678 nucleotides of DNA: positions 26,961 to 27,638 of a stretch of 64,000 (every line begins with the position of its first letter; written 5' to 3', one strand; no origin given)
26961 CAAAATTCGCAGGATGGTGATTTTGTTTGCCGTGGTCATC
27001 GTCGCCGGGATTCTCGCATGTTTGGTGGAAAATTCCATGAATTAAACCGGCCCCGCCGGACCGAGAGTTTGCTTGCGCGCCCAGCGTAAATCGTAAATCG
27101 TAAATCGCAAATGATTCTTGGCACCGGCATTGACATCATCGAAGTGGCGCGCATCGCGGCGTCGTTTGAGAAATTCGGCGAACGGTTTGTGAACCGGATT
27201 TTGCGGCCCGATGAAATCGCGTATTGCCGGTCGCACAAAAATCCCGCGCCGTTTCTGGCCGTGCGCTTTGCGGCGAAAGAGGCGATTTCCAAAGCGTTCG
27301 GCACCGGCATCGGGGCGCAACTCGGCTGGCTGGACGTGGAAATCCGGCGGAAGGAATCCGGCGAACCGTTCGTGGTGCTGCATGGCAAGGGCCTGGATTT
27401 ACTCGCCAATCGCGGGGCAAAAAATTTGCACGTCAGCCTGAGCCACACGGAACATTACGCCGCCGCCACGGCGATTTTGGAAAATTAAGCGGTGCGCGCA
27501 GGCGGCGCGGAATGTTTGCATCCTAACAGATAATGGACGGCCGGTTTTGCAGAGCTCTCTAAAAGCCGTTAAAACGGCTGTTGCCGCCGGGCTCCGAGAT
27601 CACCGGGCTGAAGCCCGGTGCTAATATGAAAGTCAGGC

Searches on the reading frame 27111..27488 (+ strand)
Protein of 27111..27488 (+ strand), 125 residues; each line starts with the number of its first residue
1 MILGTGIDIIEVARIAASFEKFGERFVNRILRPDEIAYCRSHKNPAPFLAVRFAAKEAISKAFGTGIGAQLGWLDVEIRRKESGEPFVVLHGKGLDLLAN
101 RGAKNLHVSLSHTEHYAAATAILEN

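Call 63: search_protein_families(library=pfam, proteins=[window:27111-27488:+], max_evalue=0.00001)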
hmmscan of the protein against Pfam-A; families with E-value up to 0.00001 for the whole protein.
window:27111-27488:+ (125 aa): 1 family
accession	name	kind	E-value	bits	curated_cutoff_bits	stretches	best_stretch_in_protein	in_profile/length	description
PF01648.25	ACPS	-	1.7e-20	73.6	25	1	5-119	2-109/111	4'-phosphopantetheinyl transferase superfamily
